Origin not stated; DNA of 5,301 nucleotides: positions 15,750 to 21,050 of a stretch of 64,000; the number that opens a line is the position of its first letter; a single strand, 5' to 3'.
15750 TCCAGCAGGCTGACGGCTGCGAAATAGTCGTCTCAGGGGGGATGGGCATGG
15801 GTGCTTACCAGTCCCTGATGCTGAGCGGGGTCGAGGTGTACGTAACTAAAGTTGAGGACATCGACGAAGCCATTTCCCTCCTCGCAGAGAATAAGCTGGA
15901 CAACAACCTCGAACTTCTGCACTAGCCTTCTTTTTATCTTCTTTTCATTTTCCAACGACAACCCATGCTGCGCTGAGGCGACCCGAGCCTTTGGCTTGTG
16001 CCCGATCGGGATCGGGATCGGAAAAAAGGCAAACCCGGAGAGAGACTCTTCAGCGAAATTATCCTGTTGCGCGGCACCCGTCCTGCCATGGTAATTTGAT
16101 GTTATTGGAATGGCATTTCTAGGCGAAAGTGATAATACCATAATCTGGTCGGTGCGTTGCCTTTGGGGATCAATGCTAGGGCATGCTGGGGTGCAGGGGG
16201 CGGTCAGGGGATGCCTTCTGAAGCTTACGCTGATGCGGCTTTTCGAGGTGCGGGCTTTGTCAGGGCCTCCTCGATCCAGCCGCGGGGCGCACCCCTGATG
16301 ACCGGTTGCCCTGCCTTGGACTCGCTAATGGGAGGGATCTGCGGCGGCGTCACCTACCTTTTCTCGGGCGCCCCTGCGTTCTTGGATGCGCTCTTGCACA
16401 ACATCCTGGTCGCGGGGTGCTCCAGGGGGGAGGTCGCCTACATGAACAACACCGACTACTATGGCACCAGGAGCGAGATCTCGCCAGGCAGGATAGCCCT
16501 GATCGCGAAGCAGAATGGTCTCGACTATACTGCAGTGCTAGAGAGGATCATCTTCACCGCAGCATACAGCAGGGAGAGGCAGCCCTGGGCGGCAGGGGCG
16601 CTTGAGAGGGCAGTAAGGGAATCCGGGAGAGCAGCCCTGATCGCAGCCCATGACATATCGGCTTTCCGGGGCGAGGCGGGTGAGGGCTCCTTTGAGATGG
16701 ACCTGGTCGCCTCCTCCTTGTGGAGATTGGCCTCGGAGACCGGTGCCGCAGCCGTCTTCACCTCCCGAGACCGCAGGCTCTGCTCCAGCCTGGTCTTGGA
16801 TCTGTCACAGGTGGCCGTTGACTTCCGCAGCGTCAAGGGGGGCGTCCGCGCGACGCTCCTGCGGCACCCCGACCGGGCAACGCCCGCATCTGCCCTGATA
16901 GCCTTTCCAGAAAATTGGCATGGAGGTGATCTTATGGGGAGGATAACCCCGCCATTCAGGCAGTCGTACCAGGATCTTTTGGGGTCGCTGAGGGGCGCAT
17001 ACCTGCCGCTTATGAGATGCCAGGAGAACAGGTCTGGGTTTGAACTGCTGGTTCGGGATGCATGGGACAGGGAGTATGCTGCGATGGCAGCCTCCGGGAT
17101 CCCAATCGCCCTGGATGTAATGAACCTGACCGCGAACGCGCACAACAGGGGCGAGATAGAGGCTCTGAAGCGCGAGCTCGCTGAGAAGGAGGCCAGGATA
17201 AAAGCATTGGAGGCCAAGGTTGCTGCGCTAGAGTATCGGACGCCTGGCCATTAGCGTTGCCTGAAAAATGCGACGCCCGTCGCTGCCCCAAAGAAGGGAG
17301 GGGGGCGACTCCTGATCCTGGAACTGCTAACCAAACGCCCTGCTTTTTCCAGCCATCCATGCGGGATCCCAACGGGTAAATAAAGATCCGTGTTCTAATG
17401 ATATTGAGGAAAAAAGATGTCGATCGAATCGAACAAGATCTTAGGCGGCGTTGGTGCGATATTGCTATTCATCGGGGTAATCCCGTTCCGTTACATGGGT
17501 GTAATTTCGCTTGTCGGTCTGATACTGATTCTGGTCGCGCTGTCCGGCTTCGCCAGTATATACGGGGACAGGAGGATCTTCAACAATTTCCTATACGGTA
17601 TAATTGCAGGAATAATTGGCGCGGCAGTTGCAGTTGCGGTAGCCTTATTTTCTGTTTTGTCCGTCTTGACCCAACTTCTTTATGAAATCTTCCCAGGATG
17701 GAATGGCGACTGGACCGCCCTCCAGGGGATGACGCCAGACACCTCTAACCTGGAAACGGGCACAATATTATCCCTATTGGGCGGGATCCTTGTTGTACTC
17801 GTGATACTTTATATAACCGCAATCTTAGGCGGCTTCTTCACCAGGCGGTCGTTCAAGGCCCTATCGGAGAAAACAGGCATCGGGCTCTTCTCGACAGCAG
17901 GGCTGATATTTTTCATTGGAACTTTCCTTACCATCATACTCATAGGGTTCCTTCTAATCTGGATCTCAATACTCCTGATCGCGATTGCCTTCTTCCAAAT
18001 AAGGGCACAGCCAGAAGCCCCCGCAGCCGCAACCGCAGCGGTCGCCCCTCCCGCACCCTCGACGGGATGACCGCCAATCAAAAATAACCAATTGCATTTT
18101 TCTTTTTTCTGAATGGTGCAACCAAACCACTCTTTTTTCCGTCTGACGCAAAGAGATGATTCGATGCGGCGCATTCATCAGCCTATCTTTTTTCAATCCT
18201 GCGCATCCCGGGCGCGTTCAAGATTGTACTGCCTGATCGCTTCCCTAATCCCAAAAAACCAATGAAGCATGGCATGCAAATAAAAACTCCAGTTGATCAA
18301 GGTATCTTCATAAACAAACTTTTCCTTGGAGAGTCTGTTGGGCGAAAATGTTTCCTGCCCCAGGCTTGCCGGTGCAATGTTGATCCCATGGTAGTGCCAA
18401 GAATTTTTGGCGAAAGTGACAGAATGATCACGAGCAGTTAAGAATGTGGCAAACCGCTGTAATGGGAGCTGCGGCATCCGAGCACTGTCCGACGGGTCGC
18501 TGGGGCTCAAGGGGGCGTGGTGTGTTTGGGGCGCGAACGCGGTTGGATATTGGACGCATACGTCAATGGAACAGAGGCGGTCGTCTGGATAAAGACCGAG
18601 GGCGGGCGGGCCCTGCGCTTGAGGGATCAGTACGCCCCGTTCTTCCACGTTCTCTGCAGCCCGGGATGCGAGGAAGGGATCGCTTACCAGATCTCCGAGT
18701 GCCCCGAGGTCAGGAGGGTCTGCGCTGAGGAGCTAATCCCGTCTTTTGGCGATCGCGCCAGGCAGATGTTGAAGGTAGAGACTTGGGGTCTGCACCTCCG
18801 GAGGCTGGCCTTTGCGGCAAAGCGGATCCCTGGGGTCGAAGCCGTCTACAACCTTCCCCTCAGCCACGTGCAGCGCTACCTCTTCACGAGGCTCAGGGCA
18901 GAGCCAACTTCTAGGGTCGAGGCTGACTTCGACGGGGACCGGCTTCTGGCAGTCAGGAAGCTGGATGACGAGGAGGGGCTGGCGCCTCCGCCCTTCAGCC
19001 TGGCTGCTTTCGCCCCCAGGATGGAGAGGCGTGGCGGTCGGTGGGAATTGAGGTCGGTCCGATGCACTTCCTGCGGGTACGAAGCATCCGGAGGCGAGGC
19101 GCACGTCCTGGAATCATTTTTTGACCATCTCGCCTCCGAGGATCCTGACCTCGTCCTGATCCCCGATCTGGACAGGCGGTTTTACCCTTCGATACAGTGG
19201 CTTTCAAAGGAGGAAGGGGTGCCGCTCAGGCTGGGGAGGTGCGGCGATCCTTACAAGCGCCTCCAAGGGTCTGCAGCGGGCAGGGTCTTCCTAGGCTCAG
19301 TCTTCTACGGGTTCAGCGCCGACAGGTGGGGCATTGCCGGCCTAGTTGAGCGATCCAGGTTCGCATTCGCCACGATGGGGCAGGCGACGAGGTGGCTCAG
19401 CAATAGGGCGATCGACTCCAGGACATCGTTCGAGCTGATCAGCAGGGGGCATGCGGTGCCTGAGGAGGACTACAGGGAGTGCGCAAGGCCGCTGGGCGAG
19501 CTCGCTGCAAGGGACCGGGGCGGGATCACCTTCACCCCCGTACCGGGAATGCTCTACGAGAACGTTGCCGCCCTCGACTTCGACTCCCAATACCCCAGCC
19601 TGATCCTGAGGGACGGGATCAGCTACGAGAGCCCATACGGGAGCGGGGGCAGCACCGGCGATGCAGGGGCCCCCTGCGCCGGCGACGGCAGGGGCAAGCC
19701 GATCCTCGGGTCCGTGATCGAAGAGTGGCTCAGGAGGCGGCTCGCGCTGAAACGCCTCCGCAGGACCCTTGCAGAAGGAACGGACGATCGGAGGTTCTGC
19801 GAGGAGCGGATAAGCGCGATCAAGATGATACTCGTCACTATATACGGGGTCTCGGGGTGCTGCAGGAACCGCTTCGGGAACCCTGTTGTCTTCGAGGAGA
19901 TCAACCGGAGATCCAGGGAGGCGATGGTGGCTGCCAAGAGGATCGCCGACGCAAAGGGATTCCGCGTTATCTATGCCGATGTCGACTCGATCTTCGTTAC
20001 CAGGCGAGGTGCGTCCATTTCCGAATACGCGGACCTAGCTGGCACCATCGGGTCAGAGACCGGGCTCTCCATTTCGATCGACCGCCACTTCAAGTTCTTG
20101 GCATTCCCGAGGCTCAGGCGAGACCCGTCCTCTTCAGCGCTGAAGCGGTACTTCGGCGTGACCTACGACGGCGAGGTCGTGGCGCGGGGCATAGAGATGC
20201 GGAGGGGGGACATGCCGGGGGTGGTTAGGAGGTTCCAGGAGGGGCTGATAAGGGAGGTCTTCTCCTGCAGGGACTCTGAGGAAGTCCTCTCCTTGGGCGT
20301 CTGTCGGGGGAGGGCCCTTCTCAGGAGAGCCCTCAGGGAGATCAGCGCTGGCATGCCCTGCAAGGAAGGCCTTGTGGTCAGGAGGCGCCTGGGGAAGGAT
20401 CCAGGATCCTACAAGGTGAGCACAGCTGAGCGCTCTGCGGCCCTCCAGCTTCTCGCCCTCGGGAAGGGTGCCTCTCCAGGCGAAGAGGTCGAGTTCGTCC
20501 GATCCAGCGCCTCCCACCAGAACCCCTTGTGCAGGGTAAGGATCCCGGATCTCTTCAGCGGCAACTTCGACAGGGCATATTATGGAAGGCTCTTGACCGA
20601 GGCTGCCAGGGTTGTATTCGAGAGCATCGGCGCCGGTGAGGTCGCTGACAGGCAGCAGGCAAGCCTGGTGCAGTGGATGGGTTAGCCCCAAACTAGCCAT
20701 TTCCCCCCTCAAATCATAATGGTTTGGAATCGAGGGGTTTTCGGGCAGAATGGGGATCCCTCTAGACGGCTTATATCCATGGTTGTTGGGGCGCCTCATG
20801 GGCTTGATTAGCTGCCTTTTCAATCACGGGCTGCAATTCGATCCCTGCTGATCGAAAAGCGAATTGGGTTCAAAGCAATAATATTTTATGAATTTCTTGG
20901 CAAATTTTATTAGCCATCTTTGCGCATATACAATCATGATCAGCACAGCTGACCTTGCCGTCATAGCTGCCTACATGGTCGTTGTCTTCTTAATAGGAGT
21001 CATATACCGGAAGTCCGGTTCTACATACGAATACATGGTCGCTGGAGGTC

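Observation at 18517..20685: Compact family-B DNA polymerase with intact polymerase motifs but a dead proofreading exonuclease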

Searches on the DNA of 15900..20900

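Call 55: search_rna_families(source=window, start=15900, end=20900, threshold=evalue, max_evalue=1)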
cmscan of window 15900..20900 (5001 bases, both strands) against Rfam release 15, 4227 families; matches with E-value up to 1: 2.
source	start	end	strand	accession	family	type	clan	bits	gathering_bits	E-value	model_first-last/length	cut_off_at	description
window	17362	17459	+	RF00046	snoR30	Gene; snRNA; snoRNA; CD-box;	CL00073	20.7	60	0.63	1-96/96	no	Small nucleolar RNA R30/Z108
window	18292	18325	+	RF01792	eiav_FSE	Cis-reg; frameshift_element;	-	18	40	0.85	1-35/35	no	ribosomal frameshift site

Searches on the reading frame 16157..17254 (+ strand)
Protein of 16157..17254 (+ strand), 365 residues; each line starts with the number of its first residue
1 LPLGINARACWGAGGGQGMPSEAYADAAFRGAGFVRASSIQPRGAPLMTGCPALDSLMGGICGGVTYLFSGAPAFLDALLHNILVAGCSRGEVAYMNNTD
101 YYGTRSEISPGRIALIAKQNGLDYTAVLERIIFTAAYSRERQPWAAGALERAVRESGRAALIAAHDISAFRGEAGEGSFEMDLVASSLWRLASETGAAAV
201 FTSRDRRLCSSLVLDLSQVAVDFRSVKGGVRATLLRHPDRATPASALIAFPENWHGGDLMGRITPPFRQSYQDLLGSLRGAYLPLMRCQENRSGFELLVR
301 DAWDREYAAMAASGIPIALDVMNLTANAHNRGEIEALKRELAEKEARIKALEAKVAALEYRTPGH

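Call 3: search_protein_families(library=pfam, proteins=[window:16157-17254:+], max_evalue=0.1)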
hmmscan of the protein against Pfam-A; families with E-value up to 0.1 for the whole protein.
window:16157-17254:+ (365 aa): 4 families
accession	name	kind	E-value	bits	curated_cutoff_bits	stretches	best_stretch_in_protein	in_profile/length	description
PF08423.17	Rad51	-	7.4e-05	22.6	22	1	47-202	8-172/244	Rad51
PF23991.1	DUF7310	-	0.022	15.7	40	1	322-359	20-57/83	Coiled-coil region of unknown function (DUF7310)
PF04977.20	DivIC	-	0.04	14.2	28.9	1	328-358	20-50/80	Septum formation initiator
PF04380.18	BMFP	-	0.043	14.7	37.2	0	330-359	47-76/77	Membrane fusogenic activity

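Call 6: search_protein_families(library=ncbifam, proteins=[window:16157-17254:+], max_evalue=0.1)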
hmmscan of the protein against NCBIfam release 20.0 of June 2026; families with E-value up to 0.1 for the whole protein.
window:16157-17254:+ (365 aa): 5 families
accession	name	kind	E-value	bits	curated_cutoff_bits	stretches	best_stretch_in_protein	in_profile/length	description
TIGR02238.1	recomb_DMC1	equivalog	1.6e-06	27.5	447.7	1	45-171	76-206/314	meiotic recombinase Dmc1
NF003301.0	PRK04301.1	equivalog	0.00014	21.2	259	1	47-173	83-213/316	DNA repair and recombination protein RadA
TIGR02239.1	recomb_RAD51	equivalog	0.00071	18.7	478.05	1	47-202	78-242/316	DNA repair protein RAD51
TIGR02236.1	recomb_radA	equivalog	0.0027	17.1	361.15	1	47-173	78-209/311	DNA repair and recombination protein RadA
NF006861.0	PRK09361.1-1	equivalog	0.023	14.2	278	1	46-145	4-103/235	DNA repair and recombination protein RadB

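Call 60: find_homologous_proteins(query=window:16157-17254:+, max_evalue=0.001)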
Query window:16157-17254:+ (365 aa): 13 proteins with E <= 0.001 among 8000 candidates.
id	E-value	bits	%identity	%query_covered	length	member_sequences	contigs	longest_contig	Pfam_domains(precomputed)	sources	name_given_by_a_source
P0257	1.6e-234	796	99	99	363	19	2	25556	-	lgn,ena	-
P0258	3.0e-209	712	91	98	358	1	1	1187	PF08423.18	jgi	-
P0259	2.1e-183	627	90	87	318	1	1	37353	-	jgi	jgi:hypothetical protein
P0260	9.6e-158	543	71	100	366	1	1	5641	PF08423.18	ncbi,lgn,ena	-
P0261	2.2e-157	542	72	98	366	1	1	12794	-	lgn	-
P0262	3.7e-157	541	72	99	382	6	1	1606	-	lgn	-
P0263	9.9e-153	527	72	96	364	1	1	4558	PF08423.18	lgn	-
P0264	5.5e-145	501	70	99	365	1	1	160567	PF08423.18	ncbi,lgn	ncbi:MAG: hypothetical protein WHS82_02435 [Candidatus Methanosuratincola sp.]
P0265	1.1e-111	392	60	90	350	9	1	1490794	PF08423.18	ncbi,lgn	-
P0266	1.8e-76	276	47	90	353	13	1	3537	-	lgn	-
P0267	1.8e-62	230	40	86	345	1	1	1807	PF26485.1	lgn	-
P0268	2.0e-61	226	40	86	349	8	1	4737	PF26485.1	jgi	jgi:hypothetical protein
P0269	7.8e-61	224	38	86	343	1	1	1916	PF26485.1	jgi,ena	-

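Call 69: predict_structure(alignment_id=A5)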
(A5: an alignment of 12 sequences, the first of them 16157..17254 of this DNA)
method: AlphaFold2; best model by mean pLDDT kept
length: 365 residues; sequences in the alignment: 12
mean_pLDDT: 72.7   pTM: 0.60
mean pLDDT of the five models: 72.7, 72.5, 72.1, 71.3, 69.7
residues with pLDDT >= 90: 134; 70-90: 90; 50-70: 56; < 50: 85
segments of 3 or more residues with pLDDT < 50: 1-39, 252-268, 305-330
pLDDT, mean of each block of 10 residues (from residue 1): 32 29 29 41 76 93 94 90 92 89 63 83 85 87 91 88 93 85 95 93 92 95 91 95 90 42 42 56 54 58 50 42 42 74 91 85 54
secondary structure, 60 per line:
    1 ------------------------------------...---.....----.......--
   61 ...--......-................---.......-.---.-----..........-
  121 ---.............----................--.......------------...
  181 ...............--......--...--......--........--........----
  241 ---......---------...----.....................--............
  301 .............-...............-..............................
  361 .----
elements in order: E43-47 H52-58 E61-63 E66-71 H73-88 E92-98 H110-119 H124-130 E131-136 H141-156 E159-165 H178-195 E198-203 H211-216 E219-226 E229-236 E244-249 H266-286 H289-313 H315-329 H331-361

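Call 71: fold_search(model_id=the predicted structure, library=pdb)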
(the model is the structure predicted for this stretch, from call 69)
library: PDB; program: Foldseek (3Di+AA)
matches with E <= 10: 1890; with E <= 0.001: 771
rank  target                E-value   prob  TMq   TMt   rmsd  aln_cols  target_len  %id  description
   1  5nwl_D                1.5e-13  1.00  0.49  0.59   2.4       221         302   21  Crystal structure of a human RAD51-ATP filament. (released 2018-03-07)
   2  9svx_I                1.6e-13  1.00  0.49  0.58   2.8       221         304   22  XRCC3-RAD51C-RAD51D-XRCC2 (XRCC3 complex) capping a RAD51 filament on single stranded DNA (released 2025-11-26)
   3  9d4n_A                2.2e-13  1.00  0.47  0.55   3.0       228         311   22  The cryo-EM structure of the yeast Dmc1 filament bound to ssDNA in the presence of ATP (released 2025-01-22)
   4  9svx_E                5.0e-13  1.00  0.50  0.57   3.1       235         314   20  XRCC3-RAD51C-RAD51D-XRCC2 (XRCC3 complex) capping a RAD51 filament on single stranded DNA (released 2025-11-26)
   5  9q29_G                5.7e-13  1.00  0.50  0.58   2.5       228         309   21  DX2-CX3 structure capping RAD51 filament (released 2026-03-04)
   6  9svx_H                6.0e-13  1.00  0.50  0.59   2.7       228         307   21  XRCC3-RAD51C-RAD51D-XRCC2 (XRCC3 complex) capping a RAD51 filament on single stranded DNA (released 2025-11-26)
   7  5nwl_A                6.8e-13  1.00  0.49  0.58   2.7       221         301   22  Crystal structure of a human RAD51-ATP filament. (released 2018-03-07)
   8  9omy_B                6.8e-13  1.00  0.48  0.56   4.0       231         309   20  Cryo-EM structure of an octameric RAD51-XRCC3-RAD51C (RAD51-X3C) complex (released 2026-04-01)
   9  8jnd_L                7.6e-13  1.00  0.49  0.78   2.6       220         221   22  The cryo-EM structure of the nonameric RAD51 ring bound to the nucleosome with the linker DNA binding (released 2024-03-27)
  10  9q23_G                8.1e-13  1.00  0.49  0.56   3.4       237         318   20  DX2-CX3-RAD51 structure in the intermediate state (released 2026-03-04)
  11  9omz_B                8.1e-13  1.00  0.48  0.55   4.7       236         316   21  Cryo-EM structure of a pentameric RAD51-XRCC3-RAD51C-RAD51D-XRCC2 (51-X3CDX2) complex. (released 2026-04-01)
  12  8br2_A                9.1e-13  1.00  0.49  0.58   2.6       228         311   21  CryoEM structure of the post-synaptic RAD51 nucleoprotein filament in the presence of ATP and Ca2+ (released 2023-05-03)
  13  9qn8_K                9.1e-13  1.00  0.49  0.56   2.8       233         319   21  RAD51 filament in complex with calcium and ATP bound by the RAD51AP1 C-terminus (released 2025-12-03)
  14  5nwl_H                1.1e-12  1.00  0.48  0.57   3.0       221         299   22  Crystal structure of a human RAD51-ATP filament. (released 2018-03-07)
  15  9q2a_G                1.2e-12  1.00  0.48  0.59   2.8       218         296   22  BCDX2-CX3-RAD51-RAD51-ssDNA supercomplex (released 2026-03-04)
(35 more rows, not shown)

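Call 83: find_encoding_contigs(protein=P0264, flank=10000, max_places=1)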
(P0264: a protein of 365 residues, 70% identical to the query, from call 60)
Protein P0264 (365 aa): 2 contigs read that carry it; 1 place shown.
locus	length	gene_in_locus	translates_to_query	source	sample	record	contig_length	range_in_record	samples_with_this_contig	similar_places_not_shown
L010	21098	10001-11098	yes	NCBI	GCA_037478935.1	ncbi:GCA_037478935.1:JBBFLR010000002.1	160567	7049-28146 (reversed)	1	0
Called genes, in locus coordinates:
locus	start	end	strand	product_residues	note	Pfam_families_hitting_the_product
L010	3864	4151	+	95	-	PF09827:CRISPR_Cas2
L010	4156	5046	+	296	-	PF06023:Csa1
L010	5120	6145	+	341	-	PF01867:Cas_Cas1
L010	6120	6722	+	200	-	PF01930:Cas_Cas4, PF12705:PDDEXK_1 (weak)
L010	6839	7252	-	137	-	PF01850:PIN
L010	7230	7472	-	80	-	-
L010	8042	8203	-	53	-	-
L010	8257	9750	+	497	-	PF05048:NosD (weak), PF13229:Beta_helix, PF05048:NosD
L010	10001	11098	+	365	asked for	PF08423:Rad51 (weak)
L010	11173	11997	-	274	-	PF13187:Fer4_9 (faint), PF13183:Fer4_8 (faint), PF00037:Fer4 (weak), PF12837:Fer4_6 (faint), PF13237:Fer4_10 (faint), PF12798:Fer4_3 (faint), PF12838:Fer4_7 (weak), PF13484:Fer4_16 (faint)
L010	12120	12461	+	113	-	-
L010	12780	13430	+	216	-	PF06195:DUF996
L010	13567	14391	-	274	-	-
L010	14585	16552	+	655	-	-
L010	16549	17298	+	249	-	-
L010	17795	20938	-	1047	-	PF13091:PLDc_2, PF00270:DEAD (faint), PF04851:ResIII, PF00176:SNF2-rel_dom (weak), PF00271:Helicase_C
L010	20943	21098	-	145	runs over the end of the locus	PF04033:DUF365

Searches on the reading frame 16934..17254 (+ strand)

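Call 31: search_protein_families(library=pfam, proteins=[window:16934-17254:+], max_evalue=10)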
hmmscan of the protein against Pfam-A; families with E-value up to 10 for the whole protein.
window:16934-17254:+ (106 aa): 10 families
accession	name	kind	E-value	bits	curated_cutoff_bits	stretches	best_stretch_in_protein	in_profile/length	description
PF23991.1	DUF7310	-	0.0019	19.1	40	1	62-100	19-57/83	Coiled-coil region of unknown function (DUF7310)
PF04977.20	DivIC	-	0.0045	17.2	28.9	1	68-99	19-50/80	Septum formation initiator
PF04380.18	BMFP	-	0.0074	17.1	37.2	1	71-100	47-76/77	Membrane fusogenic activity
PF16326.10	ABC_tran_CTD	-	0.016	15.8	32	1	78-100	6-28/69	ABC transporter C-terminal domain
PF11594.13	Med28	-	0.049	14.5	29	1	72-98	71-97/102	Mediator complex subunit 28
PF12240.13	Angiomotin_C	-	0.074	13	23.5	1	30-100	19-84/200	Angiomotin C terminal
PF06785.16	UPF0242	-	0.098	13.1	33.5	1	73-101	157-185/194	Uncharacterised protein family (UPF0242) N-terminus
PF10805.13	DUF2730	-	0.11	13.1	24.9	1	71-101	61-91/102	Protein of unknown function (DUF2730)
PF17082.10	Spc29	-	0.11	12.7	31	1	70-101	129-160/245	Spindle Pole Component 29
PF16808.10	PKcGMP_CC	-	0.15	12.1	35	1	81-97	2-18/35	Coiled-coil N-terminus of cGMP-dependent protein kinase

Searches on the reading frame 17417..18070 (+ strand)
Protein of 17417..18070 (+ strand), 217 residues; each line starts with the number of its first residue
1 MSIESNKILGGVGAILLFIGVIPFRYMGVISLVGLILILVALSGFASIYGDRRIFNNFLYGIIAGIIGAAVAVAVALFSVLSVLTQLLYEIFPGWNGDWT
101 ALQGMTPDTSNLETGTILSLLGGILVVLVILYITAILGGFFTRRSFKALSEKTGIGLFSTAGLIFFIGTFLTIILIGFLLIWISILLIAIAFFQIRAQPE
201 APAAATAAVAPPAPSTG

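Call 3: search_protein_families(library=pfam, proteins=[window:17417-18070:+], max_evalue=0.1)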
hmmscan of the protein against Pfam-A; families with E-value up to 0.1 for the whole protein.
window:17417-18070:+ (217 aa): 1 family
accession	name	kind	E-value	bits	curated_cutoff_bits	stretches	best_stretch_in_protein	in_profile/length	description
PF06195.18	DUF996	-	1.8e-29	103.2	31.3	1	31-184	2-136/138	Protein of unknown function (DUF996)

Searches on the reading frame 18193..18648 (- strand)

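Call 3: search_protein_families(library=pfam, proteins=[window:18193-18648:-], max_evalue=0.1)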
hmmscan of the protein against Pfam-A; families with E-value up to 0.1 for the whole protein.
window:18193-18648:- (151 aa): 1 family
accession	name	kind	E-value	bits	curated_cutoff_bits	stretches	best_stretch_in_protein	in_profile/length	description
PF04115.18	Ureidogly_lyase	-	0.09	12.9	23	0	61-89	102-130/162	Ureidoglycolate lyase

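Call 6: search_protein_families(library=ncbifam, proteins=[window:18193-18648:-], max_evalue=0.1)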
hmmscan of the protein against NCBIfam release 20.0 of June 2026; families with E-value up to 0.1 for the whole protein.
window:18193-18648:- (151 aa): 0 families
